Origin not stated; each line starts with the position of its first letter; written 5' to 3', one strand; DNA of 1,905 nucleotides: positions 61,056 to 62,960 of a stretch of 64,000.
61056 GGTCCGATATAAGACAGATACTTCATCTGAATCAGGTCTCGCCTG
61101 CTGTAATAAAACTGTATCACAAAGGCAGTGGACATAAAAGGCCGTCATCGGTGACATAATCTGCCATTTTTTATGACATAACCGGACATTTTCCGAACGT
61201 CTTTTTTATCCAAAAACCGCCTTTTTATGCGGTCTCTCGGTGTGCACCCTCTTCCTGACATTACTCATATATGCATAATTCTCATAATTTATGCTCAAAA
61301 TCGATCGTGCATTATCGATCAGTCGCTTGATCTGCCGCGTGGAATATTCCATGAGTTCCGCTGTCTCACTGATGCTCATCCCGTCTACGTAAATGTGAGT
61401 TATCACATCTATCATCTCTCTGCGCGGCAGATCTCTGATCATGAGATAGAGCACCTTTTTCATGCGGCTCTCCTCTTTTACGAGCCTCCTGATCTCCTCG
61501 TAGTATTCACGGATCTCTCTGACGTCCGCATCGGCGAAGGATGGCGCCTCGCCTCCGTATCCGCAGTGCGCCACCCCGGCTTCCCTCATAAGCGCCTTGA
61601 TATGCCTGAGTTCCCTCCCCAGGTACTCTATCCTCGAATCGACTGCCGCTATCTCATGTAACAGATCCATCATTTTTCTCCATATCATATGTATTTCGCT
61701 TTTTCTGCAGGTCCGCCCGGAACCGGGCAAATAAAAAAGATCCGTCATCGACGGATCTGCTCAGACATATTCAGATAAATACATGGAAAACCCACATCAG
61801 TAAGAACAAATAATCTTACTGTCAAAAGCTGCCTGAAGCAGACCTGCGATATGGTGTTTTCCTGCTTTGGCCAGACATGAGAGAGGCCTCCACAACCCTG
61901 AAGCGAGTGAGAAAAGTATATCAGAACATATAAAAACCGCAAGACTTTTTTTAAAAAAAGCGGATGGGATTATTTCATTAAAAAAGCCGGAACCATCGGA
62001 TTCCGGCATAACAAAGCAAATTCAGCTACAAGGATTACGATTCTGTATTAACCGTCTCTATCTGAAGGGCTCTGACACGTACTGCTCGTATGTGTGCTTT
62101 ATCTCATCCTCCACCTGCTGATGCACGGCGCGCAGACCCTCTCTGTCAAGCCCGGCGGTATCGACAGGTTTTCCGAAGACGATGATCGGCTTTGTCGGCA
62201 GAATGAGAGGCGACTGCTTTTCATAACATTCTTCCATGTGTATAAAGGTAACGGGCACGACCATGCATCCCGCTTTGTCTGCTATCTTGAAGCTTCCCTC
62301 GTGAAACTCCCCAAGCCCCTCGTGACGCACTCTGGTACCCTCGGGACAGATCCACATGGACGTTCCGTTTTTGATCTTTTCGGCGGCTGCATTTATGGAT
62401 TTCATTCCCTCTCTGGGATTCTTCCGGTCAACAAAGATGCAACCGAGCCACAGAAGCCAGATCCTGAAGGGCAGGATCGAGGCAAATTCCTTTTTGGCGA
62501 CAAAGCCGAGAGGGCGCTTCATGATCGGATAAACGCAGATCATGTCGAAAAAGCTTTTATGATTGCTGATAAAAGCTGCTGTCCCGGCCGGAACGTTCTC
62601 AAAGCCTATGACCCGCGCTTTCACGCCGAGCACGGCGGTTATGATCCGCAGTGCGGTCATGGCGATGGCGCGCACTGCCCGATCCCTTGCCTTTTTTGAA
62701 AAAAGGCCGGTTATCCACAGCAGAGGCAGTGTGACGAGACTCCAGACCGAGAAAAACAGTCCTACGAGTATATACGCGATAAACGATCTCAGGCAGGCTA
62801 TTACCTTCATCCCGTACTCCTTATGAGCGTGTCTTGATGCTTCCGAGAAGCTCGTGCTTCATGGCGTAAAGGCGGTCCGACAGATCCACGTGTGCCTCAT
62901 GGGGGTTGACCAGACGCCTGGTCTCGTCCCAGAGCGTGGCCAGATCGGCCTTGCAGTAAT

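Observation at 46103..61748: Accessory-looking Gram-positive type IV pilus locus built around three adhesin-sized cargo proteins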

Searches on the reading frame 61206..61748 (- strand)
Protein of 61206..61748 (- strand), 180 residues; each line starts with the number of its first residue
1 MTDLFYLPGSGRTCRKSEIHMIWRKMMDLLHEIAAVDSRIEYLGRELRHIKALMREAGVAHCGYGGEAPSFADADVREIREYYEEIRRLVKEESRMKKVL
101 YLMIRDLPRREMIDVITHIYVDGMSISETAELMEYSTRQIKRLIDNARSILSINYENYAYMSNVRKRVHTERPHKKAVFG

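Call 4: search_protein_families(library=pfam, proteins=[window:61206-61748:-], max_evalue=0.1)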
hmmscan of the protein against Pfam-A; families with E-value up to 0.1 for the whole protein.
window:61206-61748:- (180 aa): 8 families
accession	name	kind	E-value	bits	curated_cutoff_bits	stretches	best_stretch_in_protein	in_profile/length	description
PF08281.18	Sigma70_r4_2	-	0.0001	22.3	25.7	1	100-149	4-52/54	Sigma-70, region 4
PF16916.11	ZT_dimer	-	0.0017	18.7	26.7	1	81-149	4-71/78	Dimerisation domain of Zinc Transporter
PF07638.17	Sigma70_ECF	-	0.002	18.5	21.1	1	113-151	141-179/185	ECF sigma factor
PF22233.2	PhyR_sigma-like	-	0.002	18.3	27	1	121-148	17-44/50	Response regulator PhyR, sigma-like domain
PF04545.22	Sigma70_r4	-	0.0042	17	24.1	1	106-148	4-45/50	Sigma-70, region 4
PF13518.12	HTH_28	-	0.0046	17.5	25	1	120-147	9-36/52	Helix-turn-helix domain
PF06530.18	Phage_antitermQ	-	0.045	14.1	26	1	109-152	64-107/118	Phage antitermination protein Q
PF13384.12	HTH_23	-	0.055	13.8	24.6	0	122-146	16-40/50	Homeodomain-like domain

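Call 43: search_protein_families(library=ncbifam, proteins=[window:61206-61748:-], max_evalue=0.1)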
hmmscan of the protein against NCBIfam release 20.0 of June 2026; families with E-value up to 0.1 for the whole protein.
window:61206-61748:- (180 aa): 10 families
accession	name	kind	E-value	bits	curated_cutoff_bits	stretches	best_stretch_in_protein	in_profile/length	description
TIGR02937.1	sigma70-ECF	superfamily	0.00037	20.1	42.9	1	92-151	103-161/165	sigma-70 family RNA polymerase sigma factor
NF009188.0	PRK12536.1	subfamily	0.00056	19.9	250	1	95-144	127-175/190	RNA polymerase sigma factor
TIGR02999.1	Sig-70_X6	subfamily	0.0053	16.7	126.15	1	116-151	143-178/183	ECF-type sigma factor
TIGR02985.1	Sig70_bacteroi1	subfamily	0.0058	16.9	126.4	1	90-152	99-159/162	RNA polymerase sigma-70 factor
TIGR02954.1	Sig70_famx3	hypoth_equivalog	0.0097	15.7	188.5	1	91-152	106-164/170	RNA polymerase sigma-70 factor, TIGR02954 family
NF058625.1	sigma_PG0214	equivalog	0.017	14.8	130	1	88-157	96-163/170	GFO_1088 family ECF-type sigma factor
NF010443.0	PRK13869.1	subfamily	0.018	13.8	446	1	95-147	177-231/405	plasmid-partitioning protein RepA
NF009190.0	PRK12538.1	equivalog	0.035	13.8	303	1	92-149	157-213/233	RNA polymerase sigma factor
NF008890.0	PRK11924.1-3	equivalog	0.045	13.1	284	1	92-141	139-187/205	RNA polymerase sigma factor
NF006550.0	PRK09047.1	equivalog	0.07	12.6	173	1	92-158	125-190/194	RNA polymerase sigma factor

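Call 44: search_protein_families(library=phrogs, proteins=[window:61206-61748:-], max_evalue=0.01)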
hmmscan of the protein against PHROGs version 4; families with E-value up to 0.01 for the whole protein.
window:61206-61748:- (180 aa): 3 families
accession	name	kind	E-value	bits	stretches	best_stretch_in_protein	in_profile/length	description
phrog_36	-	transcription regulation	2.3e-07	31.7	1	28-158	58-190/220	transcriptional regulator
phrog_1740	-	transcription regulation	0.00033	20.3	1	90-160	152-221/567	RNA polymerase sigma factor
phrog_79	-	transcription regulation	0.0018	19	1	104-153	83-135/156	anti-termination protein Q-like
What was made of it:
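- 61206..61670 (-): Small helix-turn-helix regulator resembling sigma-70 region 4 (154 aa as called in public assemblies). The longer 180-aa ORF, starting at 61748, overlaps the leader terminator. Sigma70_r4_2 scores 1e-4, below Pfam's cut-off (call 4). sigma70-ECF scores 3.7e-4, also below cut-off (call 43). phrog_36 'transcriptional regulator' scores 2.3e-7 (call 44).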

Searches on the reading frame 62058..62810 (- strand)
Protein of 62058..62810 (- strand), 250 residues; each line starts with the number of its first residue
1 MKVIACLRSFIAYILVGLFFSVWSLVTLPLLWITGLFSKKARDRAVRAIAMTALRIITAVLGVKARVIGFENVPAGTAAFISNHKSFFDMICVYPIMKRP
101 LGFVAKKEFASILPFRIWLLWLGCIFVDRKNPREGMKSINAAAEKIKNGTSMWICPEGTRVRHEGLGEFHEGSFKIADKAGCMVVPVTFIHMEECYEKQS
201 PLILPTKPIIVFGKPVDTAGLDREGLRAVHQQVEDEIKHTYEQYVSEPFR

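Call 67: list_cluster_members(proteins=[window:62058-62810:-, window:61206-61670:-, window:45679-46035:-])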
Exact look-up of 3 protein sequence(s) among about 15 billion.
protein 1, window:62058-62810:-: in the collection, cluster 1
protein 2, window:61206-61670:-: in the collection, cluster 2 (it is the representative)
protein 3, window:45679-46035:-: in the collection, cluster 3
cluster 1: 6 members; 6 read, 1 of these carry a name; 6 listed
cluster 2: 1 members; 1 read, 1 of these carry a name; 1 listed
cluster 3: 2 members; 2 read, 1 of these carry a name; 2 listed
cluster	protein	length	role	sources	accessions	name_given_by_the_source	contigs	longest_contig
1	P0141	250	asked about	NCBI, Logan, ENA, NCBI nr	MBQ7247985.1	MAG: 1-acyl-sn-glycerol-3-phosphate acyltransferase [Lachnospiraceae bacterium] | 1-acyl-sn-glycerol-3-phosphate acyltransferase [Lachnospiraceae bacterium]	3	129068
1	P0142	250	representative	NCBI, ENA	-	-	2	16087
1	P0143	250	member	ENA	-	-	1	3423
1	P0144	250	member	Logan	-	-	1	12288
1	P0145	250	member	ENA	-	-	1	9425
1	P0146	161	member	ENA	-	-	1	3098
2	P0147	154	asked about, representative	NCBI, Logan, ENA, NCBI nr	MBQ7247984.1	MAG: hypothetical protein IJS22_07845 [Lachnospiraceae bacterium] | hypothetical protein [Lachnospiraceae bacterium]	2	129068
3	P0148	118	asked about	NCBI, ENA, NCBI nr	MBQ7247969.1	MAG: Asp23/Gls24 family envelope stress response protein [Lachnospiraceae bacterium] | Asp23/Gls24 family envelope stress response protein [Lachnospiraceae bacterium]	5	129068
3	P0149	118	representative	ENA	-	-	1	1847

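Call 68: find_encoding_contigs(protein=P0142, flank=10000, max_places=3)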
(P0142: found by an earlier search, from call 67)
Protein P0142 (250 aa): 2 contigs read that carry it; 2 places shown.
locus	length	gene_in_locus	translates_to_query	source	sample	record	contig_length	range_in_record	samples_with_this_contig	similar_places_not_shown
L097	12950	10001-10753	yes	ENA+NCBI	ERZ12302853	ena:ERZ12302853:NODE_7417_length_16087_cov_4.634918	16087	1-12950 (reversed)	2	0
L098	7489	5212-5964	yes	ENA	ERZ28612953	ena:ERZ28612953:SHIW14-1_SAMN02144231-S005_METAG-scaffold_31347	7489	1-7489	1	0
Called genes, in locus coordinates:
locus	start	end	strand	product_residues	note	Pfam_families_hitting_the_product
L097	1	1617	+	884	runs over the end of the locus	PF02739:5_3_exonuc_N, PF01367:5_3_exonuc, PF00476:DNA_pol_A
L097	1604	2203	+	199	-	PF01121:CoaE, PF13238:AAA_18 (faint)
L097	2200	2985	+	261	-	PF00753:Lactamase_B, PF23023:Anti-Pycsar_Apyc1, PF12706:Lactamase_B_2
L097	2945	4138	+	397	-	PF01595:CNNM, PF00571:CBS (weak)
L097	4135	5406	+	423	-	PF01595:CNNM, PF00571:CBS (faint), PF03471:CorC_HlyC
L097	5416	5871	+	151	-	PF04138:GtrA_DPMS_TM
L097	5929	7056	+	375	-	PF01702:TGT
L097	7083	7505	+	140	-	PF02699:YajC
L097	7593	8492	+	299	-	PF03547:Mem_trans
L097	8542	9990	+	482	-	PF02749:QRPTase_N (faint), PF17767:NAPRTase_N, PF04095:NAPRTase (weak), PF17956:NAPRTase_C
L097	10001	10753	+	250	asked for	PF01553:Acyltransferase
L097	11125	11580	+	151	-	-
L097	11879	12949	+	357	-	?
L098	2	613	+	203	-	?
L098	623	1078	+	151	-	PF04138:GtrA_DPMS_TM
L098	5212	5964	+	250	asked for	PF01553:Acyltransferase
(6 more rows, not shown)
